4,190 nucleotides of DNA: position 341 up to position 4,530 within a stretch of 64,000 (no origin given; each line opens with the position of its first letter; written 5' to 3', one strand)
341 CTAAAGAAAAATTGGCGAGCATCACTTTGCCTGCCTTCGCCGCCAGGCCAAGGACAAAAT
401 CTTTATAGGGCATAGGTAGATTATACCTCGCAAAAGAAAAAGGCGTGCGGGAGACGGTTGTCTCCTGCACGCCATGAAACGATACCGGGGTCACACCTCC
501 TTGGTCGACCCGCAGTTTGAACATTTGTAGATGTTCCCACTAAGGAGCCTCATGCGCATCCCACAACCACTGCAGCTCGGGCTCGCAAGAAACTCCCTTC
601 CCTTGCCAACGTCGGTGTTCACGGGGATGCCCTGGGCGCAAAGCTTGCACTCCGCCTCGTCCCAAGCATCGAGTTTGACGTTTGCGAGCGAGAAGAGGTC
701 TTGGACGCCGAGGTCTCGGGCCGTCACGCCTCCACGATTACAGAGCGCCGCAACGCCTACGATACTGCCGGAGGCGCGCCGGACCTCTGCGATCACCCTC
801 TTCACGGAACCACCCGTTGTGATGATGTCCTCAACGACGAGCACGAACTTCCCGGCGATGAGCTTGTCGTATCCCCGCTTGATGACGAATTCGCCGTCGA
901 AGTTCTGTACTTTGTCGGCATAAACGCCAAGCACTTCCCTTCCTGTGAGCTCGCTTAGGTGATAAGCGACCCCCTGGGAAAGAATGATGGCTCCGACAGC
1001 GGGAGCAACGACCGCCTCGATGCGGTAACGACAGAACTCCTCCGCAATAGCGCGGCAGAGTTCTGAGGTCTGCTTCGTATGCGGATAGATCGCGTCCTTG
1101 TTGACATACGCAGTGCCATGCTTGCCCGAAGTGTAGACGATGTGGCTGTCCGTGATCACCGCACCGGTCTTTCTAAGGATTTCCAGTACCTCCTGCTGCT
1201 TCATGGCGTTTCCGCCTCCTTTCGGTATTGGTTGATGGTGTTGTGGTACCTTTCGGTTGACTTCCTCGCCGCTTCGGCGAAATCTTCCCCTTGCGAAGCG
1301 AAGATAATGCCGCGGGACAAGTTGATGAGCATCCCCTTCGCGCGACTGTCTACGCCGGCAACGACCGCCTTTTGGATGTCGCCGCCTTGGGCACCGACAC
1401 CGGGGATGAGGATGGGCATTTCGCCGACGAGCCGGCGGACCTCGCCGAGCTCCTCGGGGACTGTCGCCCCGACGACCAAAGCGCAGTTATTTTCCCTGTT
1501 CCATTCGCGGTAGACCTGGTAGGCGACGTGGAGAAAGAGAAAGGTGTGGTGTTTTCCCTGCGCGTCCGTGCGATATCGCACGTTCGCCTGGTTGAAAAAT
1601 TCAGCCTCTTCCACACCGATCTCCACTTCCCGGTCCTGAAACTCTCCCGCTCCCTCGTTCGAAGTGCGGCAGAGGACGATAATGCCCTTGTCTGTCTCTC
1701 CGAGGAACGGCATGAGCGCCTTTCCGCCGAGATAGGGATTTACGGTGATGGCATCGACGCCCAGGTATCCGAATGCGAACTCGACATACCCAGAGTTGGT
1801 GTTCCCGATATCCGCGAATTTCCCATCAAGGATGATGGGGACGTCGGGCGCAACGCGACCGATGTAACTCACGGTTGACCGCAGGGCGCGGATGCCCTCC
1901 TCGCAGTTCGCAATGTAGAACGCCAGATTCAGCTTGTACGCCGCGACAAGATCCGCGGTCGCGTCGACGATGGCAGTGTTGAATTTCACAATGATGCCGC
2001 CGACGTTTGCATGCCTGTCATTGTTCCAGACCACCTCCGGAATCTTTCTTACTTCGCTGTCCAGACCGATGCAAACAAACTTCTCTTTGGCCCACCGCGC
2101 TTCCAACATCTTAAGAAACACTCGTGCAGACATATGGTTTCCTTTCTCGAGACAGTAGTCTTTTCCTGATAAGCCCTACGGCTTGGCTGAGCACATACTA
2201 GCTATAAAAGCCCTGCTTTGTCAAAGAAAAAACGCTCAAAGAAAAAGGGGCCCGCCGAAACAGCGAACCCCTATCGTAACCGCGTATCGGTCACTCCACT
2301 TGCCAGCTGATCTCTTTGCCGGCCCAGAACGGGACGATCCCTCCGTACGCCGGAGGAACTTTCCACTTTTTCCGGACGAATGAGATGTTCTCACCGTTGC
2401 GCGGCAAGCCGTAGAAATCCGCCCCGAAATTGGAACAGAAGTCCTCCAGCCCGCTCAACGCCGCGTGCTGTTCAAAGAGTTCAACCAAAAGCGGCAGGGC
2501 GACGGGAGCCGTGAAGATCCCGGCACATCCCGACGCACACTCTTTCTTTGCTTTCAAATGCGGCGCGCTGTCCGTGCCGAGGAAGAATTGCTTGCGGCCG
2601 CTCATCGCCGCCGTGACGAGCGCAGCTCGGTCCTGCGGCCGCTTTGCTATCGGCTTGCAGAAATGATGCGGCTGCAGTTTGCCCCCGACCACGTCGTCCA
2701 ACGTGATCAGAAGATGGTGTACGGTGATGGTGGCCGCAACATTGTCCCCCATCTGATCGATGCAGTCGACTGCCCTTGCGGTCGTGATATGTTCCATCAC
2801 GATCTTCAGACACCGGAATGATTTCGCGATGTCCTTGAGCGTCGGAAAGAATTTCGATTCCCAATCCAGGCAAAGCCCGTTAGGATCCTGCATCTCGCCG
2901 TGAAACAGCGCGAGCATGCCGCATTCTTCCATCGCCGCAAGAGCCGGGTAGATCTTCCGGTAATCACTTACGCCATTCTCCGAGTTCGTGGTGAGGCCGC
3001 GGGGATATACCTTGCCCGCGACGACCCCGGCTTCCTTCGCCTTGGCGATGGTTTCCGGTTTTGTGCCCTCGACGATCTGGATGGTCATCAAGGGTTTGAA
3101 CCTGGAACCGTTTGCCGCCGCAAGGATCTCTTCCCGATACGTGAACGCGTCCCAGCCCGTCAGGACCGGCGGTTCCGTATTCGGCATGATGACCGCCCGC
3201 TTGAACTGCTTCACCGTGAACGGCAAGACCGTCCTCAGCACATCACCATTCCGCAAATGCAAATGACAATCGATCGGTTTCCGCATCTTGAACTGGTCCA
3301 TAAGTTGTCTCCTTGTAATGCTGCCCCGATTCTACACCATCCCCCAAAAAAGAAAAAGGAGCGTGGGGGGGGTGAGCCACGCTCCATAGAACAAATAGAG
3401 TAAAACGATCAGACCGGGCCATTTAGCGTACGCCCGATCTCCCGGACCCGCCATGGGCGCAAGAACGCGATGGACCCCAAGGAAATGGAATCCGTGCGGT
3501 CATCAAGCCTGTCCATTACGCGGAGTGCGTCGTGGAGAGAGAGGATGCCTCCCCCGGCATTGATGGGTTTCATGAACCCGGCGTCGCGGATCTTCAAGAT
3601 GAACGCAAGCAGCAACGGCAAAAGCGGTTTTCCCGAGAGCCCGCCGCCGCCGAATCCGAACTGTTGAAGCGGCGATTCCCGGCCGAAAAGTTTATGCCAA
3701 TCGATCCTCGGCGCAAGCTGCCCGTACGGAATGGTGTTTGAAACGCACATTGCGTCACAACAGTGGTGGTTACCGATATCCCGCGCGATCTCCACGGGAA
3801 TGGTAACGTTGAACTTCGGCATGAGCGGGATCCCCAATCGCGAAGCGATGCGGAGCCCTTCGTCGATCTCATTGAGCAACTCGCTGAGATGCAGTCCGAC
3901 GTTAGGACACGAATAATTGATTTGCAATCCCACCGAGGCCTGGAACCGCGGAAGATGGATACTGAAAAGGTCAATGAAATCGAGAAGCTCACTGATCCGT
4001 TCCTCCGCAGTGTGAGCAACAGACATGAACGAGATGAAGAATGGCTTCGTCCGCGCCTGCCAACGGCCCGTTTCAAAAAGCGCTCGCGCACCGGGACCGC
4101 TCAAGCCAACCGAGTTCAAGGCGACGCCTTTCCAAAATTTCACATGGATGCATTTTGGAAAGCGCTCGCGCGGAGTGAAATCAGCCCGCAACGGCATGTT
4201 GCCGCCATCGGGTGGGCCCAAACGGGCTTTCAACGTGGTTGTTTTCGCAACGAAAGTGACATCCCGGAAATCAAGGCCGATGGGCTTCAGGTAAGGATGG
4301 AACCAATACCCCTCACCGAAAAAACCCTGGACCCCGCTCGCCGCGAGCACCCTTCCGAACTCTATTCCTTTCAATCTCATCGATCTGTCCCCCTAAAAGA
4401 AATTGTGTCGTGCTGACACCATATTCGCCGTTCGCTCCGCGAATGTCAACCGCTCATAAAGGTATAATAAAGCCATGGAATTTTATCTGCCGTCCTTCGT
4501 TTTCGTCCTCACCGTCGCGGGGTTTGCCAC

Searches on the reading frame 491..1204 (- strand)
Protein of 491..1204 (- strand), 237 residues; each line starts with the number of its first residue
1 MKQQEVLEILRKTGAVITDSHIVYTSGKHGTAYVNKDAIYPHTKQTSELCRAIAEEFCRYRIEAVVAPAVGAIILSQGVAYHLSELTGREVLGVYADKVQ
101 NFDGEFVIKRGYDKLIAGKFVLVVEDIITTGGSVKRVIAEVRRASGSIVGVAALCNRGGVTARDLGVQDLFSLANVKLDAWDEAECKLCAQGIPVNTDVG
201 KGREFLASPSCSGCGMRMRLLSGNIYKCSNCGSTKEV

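Call 4: search_protein_families(library=pfam, proteins=[window:491-1204:-], max_evalue=0.01)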
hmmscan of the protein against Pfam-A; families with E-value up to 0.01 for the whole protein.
window:491-1204:- (237 aa): 1 family
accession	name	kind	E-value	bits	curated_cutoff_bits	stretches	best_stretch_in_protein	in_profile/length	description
PF00156.33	Pribosyltran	-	3.5e-11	43.1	26.3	1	50-163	15-132/158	Phosphoribosyl transferase domain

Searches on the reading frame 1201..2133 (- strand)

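Call 4: search_protein_families(library=pfam, proteins=[window:1201-2133:-], max_evalue=0.01)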
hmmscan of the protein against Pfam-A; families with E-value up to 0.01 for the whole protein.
window:1201-2133:- (310 aa): 1 family
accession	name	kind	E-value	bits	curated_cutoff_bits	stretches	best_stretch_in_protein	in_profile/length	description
PF00215.30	OMPdecase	-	1.3e-24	87.8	27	1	21-284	4-216/221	Orotidine 5'-phosphate decarboxylase / HUMPS family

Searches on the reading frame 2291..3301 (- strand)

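Call 4: search_protein_families(library=pfam, proteins=[window:2291-3301:-], max_evalue=0.01)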
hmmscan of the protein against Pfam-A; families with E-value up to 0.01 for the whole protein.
window:2291-3301:- (336 aa): 2 families
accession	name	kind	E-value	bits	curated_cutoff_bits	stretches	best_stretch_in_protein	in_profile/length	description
PF01979.26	Amidohydro_1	-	1.3e-06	28.4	25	1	10-302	7-303/345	Amidohydrolase family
PF04909.20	Amidohydro_2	-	0.00047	20.5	26.4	1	56-172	70-179/289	Amidohydrolase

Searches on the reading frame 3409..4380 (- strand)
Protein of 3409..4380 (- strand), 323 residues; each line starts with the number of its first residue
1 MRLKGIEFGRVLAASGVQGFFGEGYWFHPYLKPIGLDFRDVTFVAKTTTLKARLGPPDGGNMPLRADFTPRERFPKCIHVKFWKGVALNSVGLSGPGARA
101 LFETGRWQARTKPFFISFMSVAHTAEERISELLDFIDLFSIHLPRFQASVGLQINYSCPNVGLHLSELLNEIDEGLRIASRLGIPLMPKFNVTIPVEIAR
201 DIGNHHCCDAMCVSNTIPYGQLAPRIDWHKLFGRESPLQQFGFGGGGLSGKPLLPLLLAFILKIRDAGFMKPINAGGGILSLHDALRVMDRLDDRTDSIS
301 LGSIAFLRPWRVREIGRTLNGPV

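Call 4: search_protein_families(library=pfam, proteins=[window:3409-4380:-], max_evalue=0.01)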
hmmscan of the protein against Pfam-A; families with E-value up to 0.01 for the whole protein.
window:3409-4380:- (323 aa): 1 family
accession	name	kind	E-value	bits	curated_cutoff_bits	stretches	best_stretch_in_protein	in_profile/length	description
PF01180.27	DHO_dh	-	1.8e-08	34.4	27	1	83-288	62-258/291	Dihydroorotate dehydrogenase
